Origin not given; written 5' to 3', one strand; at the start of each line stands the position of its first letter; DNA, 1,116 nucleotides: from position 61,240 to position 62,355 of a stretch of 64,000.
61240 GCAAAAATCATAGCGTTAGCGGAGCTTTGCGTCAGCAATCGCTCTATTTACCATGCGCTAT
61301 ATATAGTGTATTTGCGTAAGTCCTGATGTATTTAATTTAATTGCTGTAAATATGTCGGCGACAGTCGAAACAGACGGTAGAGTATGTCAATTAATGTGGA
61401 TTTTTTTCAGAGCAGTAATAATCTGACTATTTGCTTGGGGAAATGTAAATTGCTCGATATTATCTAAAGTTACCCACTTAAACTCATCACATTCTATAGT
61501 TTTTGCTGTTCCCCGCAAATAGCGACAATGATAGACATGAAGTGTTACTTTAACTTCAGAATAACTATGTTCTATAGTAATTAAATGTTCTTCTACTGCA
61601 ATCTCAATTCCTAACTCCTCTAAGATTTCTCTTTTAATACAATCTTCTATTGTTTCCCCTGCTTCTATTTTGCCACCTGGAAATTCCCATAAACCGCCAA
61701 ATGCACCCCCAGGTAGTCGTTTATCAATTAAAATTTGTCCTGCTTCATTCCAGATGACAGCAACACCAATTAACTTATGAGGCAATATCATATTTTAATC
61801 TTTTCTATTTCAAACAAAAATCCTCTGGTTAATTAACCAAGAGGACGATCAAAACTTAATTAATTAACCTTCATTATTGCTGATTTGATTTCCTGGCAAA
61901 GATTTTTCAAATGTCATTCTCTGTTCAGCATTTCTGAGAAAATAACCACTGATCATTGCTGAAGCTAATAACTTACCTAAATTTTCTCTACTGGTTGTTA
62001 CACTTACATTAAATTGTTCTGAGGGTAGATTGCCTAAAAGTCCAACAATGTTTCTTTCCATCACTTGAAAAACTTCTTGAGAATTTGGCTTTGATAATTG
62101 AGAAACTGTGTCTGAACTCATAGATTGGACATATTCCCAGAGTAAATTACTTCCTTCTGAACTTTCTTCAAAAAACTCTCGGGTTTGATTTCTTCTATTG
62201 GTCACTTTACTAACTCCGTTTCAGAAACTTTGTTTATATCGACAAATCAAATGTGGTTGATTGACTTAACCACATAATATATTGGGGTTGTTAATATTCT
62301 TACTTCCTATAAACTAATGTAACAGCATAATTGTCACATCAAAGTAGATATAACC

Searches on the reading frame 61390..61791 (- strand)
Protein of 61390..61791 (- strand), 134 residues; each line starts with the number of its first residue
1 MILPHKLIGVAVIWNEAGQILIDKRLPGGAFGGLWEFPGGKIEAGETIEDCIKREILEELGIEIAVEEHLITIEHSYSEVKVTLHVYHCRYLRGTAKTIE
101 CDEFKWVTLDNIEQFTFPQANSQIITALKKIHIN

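Call 17: search_protein_families(library=pfam, proteins=[window:61390-61791:-], max_evalue=0.01)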
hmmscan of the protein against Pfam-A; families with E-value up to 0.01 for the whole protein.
window:61390-61791:- (134 aa): 3 families
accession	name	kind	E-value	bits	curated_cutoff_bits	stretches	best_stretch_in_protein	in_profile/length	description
PF14815.12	NUDIX_4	-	2.6e-31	108.2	35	1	10-126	2-112/113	NUDIX domain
PF00293.34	NUDIX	-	3.1e-19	69.7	21.1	1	10-125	8-131/134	NUDIX domain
PF22327.2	Nudt16-like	-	4.2e-07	30.5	27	1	31-100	31-104/161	U8 snoRNA-decapping enzyme-like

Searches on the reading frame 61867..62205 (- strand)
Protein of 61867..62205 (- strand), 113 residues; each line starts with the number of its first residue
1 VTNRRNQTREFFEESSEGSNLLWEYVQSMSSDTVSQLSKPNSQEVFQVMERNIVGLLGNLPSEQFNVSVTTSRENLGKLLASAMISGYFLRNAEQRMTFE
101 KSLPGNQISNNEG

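Call 17: search_protein_families(library=pfam, proteins=[window:61867-62205:-], max_evalue=0.01)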
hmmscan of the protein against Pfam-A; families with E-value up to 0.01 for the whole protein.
window:61867-62205:- (113 aa): 1 family
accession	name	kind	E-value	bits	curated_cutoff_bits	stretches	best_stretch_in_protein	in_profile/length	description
PF05542.16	DUF760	-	7.5e-34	116.4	20.2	1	22-103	2-83/83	Protein of unknown function (DUF760)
